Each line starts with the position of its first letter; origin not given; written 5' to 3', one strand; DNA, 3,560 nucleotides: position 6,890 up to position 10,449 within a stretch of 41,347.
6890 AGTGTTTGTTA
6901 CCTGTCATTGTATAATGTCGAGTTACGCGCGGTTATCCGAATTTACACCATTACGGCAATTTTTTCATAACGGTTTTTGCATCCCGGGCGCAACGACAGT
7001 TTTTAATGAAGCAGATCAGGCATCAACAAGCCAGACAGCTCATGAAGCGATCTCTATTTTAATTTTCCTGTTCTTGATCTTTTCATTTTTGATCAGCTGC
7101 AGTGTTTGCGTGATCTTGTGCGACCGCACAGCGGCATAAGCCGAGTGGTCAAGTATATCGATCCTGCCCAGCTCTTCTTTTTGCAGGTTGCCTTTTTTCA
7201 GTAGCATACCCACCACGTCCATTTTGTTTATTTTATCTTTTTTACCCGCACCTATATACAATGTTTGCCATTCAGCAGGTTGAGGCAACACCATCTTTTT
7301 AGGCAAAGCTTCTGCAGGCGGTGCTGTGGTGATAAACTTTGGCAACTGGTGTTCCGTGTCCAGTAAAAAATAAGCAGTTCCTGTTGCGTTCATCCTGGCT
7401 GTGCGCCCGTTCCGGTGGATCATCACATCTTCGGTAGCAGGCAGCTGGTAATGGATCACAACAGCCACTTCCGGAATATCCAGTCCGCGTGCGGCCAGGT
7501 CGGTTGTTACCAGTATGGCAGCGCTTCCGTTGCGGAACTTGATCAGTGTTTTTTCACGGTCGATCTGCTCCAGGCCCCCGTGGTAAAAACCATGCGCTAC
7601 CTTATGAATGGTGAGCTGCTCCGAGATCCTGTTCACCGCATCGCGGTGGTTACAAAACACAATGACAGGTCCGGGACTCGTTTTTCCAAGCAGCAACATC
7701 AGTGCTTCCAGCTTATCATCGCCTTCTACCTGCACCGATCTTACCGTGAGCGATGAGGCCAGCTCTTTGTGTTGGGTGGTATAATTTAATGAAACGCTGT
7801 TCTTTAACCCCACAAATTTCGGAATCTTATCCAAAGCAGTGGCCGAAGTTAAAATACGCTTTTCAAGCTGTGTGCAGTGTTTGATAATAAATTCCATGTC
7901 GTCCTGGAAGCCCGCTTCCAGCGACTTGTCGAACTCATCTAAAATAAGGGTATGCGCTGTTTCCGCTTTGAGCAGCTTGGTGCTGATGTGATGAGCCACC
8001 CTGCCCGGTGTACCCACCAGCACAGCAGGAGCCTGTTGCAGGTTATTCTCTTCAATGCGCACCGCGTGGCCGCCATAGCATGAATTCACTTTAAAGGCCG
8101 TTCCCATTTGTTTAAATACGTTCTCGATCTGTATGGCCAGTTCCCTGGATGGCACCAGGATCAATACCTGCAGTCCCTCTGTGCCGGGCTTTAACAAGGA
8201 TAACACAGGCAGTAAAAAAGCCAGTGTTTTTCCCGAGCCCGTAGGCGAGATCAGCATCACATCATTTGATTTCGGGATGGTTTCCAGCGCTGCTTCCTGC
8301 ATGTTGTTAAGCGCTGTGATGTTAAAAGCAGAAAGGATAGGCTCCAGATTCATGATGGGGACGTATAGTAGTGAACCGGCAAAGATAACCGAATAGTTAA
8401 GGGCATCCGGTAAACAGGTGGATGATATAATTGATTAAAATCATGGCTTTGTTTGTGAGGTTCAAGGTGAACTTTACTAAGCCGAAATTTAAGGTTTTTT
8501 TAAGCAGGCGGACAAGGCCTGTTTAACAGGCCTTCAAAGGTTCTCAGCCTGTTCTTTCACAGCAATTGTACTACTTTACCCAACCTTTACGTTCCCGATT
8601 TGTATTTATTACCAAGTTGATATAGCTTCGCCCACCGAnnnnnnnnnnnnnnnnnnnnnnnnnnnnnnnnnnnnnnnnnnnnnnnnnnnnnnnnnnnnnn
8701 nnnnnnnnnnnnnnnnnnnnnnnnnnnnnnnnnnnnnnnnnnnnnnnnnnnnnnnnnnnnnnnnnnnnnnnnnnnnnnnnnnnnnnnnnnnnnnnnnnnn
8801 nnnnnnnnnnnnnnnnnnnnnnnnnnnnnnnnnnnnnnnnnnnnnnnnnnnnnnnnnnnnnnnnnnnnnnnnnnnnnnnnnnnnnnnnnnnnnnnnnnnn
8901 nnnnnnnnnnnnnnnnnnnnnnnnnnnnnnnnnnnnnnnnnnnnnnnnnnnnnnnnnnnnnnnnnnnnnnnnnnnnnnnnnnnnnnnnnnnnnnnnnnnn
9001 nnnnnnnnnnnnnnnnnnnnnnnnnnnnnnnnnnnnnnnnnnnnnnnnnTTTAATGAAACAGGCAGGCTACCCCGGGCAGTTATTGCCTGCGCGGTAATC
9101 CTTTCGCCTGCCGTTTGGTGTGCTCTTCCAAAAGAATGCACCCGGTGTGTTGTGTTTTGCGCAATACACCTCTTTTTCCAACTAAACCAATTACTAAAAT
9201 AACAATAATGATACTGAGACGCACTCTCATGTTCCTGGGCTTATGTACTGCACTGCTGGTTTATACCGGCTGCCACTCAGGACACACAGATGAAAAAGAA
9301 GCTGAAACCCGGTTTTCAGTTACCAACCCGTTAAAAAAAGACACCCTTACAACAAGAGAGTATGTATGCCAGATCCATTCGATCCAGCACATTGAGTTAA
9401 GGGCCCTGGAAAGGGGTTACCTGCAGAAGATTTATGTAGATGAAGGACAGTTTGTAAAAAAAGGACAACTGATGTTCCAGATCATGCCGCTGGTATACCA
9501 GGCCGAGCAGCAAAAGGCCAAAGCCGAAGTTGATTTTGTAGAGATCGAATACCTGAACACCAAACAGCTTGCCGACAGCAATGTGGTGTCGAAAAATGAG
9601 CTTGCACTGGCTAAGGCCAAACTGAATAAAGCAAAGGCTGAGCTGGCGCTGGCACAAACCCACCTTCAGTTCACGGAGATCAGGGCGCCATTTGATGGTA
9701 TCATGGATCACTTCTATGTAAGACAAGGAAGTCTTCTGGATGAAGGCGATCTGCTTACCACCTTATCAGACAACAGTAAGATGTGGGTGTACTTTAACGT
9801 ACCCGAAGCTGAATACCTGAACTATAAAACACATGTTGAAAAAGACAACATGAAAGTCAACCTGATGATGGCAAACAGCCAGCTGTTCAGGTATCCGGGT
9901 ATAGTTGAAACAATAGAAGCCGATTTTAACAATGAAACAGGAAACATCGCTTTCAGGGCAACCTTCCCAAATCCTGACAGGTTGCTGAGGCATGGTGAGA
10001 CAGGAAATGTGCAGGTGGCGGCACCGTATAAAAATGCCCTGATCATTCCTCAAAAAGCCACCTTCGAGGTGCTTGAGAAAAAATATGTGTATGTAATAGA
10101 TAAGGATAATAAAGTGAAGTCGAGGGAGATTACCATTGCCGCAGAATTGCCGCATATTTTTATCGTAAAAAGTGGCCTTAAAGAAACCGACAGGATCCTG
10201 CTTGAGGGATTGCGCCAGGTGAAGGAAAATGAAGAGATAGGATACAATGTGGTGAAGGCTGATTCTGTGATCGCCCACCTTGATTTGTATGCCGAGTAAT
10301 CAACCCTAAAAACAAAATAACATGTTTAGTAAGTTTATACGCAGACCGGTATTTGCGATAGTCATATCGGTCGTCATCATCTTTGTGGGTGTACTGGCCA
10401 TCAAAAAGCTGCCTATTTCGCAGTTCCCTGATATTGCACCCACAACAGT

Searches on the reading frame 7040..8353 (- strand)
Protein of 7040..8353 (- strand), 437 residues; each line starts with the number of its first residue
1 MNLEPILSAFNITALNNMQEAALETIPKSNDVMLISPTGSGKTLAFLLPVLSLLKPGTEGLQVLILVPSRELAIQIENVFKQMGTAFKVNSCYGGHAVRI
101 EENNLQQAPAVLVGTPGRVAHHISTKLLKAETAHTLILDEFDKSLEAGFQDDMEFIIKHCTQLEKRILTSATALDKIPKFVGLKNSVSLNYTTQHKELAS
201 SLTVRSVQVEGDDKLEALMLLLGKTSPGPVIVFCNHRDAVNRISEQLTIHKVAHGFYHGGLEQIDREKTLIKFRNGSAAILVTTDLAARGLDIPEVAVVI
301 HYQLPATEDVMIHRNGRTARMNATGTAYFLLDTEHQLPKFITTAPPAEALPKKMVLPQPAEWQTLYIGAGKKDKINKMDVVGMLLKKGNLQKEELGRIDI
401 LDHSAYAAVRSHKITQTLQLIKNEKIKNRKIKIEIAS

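Call 11: search_protein_families(library=pfam, proteins=[window:7040-8353:-], max_evalue=0.001)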
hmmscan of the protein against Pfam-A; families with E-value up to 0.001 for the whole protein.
window:7040-8353:- (437 aa): 4 families
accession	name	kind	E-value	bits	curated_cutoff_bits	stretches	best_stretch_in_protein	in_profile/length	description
PF00270.35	DEAD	-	8.2e-38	130.2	26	1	17-174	2-161/167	DEAD/DEAH box helicase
PF00271.37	Helicase_C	-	8.6e-27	94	23.5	1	214-322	2-110/110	Helicase conserved C-terminal domain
PF03880.21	DbpA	-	1.4e-19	70.3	25.6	1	364-434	1-71/72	DbpA RNA binding domain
PF04851.21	ResIII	-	2e-10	41.2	22.5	1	15-160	4-150/164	Type III restriction enzyme, res subunit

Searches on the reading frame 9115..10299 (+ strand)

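Call 11: search_protein_families(library=pfam, proteins=[window:9115-10299:+], max_evalue=0.001)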
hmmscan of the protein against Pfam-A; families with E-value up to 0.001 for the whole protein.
window:9115-10299:+ (394 aa): 5 families
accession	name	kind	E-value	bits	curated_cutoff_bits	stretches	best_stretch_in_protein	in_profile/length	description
PF16576.10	HlyD_D23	-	3.4e-19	69.4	30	1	100-294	27-211/214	Barrel-sandwich domain of CusB or HlyD membrane-fusion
PF13437.12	HlyD_3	-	3.3e-15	57.2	22.2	1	189-291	2-103/106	HlyD family secretion protein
PF12700.13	HlyD_2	-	4.1e-06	26.2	25.1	1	196-344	240-377/416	HlyD family secretion protein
PF00364.28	Biotin_lipoyl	-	1.6e-05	25.1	22.1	0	93-123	43-73/73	Biotin-requiring enzyme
PF13533.13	Biotin_lipoyl_2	-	6.2e-05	23.2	29.8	0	101-123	9-31/32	Biotin-lipoyl like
